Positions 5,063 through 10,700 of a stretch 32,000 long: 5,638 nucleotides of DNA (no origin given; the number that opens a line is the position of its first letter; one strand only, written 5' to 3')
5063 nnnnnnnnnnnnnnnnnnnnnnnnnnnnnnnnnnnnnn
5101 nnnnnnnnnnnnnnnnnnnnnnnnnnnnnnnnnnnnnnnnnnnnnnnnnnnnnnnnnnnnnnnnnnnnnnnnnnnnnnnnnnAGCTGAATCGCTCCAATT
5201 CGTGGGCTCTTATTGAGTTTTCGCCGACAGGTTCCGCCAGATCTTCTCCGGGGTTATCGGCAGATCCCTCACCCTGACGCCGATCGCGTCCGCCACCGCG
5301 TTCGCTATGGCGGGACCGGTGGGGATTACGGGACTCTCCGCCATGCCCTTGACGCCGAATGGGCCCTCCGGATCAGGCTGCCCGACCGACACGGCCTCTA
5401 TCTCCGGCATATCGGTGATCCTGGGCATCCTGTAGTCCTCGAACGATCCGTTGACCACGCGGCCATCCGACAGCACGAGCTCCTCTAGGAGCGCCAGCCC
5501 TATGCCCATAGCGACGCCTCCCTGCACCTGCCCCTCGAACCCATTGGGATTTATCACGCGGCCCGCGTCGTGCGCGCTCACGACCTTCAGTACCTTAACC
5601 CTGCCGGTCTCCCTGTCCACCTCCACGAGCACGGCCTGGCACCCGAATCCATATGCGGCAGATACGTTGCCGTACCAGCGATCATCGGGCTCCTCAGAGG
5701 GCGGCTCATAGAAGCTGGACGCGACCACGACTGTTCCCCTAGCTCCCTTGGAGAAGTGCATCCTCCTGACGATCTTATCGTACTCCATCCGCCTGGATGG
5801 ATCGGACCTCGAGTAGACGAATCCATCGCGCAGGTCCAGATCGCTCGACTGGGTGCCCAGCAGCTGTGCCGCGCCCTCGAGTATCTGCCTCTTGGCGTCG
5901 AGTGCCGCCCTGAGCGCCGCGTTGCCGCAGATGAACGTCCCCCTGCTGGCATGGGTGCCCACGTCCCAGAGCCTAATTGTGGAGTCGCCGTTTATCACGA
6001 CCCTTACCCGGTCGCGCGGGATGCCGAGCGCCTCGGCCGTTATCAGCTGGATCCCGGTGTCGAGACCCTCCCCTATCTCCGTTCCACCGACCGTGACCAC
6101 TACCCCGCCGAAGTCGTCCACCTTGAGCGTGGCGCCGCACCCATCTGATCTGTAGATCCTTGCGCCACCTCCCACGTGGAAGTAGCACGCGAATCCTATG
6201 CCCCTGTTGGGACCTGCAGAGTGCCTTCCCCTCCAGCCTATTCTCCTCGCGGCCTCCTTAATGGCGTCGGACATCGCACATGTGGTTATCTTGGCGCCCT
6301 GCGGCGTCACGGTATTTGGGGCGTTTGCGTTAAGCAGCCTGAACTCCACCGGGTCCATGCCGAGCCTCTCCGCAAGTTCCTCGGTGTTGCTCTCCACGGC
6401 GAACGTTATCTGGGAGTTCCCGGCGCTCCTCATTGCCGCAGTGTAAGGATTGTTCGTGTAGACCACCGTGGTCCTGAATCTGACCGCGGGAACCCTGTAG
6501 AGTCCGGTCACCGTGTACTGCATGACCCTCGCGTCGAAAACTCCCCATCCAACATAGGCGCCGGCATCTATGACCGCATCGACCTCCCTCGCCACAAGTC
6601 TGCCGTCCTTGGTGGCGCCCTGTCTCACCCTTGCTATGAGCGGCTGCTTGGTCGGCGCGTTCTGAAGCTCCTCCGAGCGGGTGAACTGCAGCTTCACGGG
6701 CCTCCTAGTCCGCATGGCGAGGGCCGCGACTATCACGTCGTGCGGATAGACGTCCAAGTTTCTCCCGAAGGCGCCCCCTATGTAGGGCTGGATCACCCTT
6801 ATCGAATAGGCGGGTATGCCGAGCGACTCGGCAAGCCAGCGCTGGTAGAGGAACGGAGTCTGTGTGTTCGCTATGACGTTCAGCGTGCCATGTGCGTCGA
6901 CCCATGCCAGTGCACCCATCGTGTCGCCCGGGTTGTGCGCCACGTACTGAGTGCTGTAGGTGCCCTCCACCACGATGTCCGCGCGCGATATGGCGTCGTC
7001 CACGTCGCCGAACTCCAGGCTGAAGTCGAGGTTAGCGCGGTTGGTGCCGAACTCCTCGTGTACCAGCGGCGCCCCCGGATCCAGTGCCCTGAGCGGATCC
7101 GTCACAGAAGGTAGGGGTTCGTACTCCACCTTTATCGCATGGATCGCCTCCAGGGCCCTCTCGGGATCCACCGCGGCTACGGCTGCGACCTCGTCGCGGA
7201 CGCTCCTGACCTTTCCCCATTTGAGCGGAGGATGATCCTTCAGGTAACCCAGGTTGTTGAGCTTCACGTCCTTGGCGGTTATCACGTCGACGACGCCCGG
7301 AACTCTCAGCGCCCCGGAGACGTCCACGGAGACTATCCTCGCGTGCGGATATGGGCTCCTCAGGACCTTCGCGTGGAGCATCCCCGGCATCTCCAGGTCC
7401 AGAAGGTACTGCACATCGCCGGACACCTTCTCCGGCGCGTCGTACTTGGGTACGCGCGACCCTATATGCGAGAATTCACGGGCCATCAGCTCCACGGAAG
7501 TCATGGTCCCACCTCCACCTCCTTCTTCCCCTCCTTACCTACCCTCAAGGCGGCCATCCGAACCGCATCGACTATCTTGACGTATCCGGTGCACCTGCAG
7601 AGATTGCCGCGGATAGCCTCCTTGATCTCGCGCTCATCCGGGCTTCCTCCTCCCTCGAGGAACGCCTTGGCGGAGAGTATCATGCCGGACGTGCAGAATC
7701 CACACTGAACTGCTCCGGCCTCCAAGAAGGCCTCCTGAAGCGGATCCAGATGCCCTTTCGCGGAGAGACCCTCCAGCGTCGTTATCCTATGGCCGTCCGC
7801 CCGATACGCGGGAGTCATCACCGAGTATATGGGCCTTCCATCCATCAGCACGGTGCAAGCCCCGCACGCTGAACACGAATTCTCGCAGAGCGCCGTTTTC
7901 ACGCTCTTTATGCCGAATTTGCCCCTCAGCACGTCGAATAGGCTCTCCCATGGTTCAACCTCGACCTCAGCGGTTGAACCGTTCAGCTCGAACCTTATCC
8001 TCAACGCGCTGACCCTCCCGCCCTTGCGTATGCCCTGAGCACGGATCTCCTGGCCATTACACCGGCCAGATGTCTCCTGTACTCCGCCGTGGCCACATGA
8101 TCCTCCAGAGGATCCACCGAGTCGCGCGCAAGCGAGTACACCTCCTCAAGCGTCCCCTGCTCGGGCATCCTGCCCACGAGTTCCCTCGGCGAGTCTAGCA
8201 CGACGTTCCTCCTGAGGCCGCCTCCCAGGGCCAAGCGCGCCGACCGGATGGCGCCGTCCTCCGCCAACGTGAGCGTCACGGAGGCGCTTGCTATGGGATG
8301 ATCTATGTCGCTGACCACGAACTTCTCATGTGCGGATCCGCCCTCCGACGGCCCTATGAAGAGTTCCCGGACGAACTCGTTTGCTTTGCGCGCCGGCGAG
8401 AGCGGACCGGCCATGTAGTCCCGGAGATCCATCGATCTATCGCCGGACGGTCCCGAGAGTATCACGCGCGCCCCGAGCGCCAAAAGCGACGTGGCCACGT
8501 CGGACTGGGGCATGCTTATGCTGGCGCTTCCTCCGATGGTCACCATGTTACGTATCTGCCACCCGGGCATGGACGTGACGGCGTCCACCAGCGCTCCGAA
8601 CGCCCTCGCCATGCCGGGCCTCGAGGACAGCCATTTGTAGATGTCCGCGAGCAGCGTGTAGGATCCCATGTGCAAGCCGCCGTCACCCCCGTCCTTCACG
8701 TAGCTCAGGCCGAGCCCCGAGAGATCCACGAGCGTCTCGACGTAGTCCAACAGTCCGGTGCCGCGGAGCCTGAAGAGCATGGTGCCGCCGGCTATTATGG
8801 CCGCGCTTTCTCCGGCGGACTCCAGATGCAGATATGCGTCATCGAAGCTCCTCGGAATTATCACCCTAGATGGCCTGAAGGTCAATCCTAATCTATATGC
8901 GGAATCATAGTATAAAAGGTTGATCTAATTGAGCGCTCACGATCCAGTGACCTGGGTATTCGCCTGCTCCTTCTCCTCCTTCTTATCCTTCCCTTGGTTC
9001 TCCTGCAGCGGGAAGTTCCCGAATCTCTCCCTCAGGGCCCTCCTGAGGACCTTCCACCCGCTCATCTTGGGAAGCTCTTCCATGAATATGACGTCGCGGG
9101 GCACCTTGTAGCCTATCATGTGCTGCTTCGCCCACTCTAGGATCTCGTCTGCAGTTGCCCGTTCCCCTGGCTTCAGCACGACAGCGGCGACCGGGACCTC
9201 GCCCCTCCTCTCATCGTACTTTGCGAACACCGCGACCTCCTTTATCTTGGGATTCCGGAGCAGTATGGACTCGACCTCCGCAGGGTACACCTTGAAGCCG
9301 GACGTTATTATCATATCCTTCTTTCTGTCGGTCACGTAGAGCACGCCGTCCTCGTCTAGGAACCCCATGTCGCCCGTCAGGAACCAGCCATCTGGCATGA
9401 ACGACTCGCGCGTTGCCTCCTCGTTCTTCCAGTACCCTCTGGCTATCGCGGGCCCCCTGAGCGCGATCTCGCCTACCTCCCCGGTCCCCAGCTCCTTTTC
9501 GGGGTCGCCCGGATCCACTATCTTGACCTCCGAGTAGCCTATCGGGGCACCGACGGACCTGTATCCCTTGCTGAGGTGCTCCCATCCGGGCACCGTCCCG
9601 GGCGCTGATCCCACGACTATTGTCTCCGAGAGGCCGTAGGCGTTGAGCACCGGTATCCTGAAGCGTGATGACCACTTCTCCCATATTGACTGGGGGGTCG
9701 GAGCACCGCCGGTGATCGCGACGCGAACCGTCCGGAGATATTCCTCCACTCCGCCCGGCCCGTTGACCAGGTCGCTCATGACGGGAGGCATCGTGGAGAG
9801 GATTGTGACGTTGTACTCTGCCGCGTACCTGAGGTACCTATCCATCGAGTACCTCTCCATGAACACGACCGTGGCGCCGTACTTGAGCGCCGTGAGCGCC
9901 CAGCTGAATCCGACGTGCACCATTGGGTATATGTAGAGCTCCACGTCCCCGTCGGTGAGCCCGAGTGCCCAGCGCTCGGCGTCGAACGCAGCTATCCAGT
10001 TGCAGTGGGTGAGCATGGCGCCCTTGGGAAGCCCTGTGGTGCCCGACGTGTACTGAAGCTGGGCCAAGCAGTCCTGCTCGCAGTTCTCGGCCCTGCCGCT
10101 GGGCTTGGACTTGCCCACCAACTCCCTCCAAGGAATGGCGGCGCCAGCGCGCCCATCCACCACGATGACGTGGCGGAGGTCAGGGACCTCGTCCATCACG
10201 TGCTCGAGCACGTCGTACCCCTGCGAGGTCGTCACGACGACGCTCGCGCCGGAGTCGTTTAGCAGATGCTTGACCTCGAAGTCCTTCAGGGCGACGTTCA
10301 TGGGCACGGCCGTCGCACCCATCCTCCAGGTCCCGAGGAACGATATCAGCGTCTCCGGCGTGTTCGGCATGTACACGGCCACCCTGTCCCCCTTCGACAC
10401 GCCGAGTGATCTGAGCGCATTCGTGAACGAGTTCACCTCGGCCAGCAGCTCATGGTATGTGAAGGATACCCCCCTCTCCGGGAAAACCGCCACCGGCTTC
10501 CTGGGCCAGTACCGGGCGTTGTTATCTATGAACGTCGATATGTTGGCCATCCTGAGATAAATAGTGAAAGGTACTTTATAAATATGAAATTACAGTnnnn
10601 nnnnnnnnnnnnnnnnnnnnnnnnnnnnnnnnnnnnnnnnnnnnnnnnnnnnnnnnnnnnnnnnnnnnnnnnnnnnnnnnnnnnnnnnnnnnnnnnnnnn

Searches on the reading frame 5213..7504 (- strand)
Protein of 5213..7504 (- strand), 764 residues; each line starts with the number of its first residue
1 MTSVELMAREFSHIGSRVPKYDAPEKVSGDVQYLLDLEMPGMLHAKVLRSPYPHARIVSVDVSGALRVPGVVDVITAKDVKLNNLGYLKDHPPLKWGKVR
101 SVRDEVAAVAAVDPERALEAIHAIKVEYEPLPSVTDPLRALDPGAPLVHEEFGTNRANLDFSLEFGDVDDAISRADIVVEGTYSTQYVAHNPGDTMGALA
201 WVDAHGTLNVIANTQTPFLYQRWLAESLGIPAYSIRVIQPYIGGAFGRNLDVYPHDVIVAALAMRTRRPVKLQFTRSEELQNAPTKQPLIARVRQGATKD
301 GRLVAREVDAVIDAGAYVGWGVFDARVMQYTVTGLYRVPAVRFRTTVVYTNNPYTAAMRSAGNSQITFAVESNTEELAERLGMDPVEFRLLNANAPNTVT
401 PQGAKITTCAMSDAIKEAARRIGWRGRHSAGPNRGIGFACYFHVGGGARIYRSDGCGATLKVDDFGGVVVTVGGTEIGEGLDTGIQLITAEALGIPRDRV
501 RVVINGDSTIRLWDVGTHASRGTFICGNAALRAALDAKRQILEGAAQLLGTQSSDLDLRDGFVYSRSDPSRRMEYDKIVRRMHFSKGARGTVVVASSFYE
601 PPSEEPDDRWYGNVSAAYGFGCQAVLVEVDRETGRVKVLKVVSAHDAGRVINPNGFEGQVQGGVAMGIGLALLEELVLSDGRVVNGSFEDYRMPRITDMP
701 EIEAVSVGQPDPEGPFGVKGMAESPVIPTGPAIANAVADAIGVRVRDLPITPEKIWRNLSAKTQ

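Call 48: search_protein_families(library=pfam, proteins=[window:5213-7504:-], max_evalue=0.00001)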
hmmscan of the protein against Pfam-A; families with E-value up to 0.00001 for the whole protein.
window:5213-7504:- (764 aa): 3 families
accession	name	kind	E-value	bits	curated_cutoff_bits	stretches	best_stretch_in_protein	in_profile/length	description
PF20256.3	MoCoBD_2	-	3.4e-74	250.3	27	1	431-700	22-283/283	Molybdopterin cofactor-binding domain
PF02738.23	MoCoBD_1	-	3.7e-71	239.5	27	1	149-393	2-244/244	Molybdopterin cofactor-binding domain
PF01315.27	Ald_Xan_dh_C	-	2.2e-27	96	31.3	1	28-132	1-110/110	Aldehyde oxidase and xanthine dehydrogenase, a/b hammerhead domain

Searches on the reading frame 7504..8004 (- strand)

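Call 99: search_protein_families(library=pfam, proteins=[window:7504-8004:-], max_evalue=0.0001)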
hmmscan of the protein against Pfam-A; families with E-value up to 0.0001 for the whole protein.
window:7504-8004:- (167 aa): 1 family
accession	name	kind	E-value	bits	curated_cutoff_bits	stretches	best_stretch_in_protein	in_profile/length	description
PF01799.25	Fer2_2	-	7.1e-33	113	30.3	1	76-149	1-75/75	[2Fe-2S] binding domain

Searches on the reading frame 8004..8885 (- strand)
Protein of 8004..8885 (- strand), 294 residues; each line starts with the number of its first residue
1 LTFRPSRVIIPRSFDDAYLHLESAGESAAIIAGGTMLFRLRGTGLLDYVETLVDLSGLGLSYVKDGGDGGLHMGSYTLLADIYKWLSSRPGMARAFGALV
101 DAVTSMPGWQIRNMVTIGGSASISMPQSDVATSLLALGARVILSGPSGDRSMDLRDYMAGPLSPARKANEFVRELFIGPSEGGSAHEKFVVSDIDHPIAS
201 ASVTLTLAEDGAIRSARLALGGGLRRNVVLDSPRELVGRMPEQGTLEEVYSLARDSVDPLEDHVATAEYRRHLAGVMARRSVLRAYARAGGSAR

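Call 99: search_protein_families(library=pfam, proteins=[window:8004-8885:-], max_evalue=0.0001)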
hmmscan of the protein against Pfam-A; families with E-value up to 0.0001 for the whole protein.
window:8004-8885:- (294 aa): 2 families
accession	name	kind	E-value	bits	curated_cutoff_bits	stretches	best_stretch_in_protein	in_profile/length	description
PF00941.27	FAD_binding_5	-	1.4e-26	93.7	27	1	7-177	4-167/170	FAD binding domain in molybdopterin dehydrogenase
PF03450.22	CO_deh_flav_C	-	4.3e-13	49.7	25.5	1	192-284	9-101/102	CO dehydrogenase flavoprotein C-terminal domain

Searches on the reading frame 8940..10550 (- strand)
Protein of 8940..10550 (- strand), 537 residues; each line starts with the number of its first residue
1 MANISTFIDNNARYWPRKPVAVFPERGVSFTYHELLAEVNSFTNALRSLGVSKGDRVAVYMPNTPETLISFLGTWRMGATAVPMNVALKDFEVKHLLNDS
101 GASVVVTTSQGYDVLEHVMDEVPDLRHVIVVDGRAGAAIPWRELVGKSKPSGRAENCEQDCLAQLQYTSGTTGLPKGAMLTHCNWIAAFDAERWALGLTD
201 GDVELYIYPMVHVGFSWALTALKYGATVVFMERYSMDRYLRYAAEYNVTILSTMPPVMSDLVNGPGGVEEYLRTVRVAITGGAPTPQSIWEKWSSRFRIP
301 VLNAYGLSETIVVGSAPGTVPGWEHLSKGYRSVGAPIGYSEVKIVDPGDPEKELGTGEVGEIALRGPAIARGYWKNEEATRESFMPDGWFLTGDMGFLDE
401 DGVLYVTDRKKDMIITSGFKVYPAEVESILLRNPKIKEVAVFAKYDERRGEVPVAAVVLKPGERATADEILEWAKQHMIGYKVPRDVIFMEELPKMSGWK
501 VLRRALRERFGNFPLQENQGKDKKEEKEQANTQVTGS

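Call 48: search_protein_families(library=pfam, proteins=[window:8940-10550:-], max_evalue=0.00001)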
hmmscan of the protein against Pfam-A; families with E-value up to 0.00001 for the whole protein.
window:8940-10550:- (537 aa): 2 families
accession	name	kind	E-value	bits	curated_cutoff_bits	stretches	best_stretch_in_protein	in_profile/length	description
PF00501.34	AMP-binding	-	4.6e-85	286.2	29.9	1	9-374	2-384/384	AMP-binding enzyme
PF13193.12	AMP-binding_C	-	3e-20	73.4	24.5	1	425-496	1-72/76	AMP-binding enzyme C-terminal domain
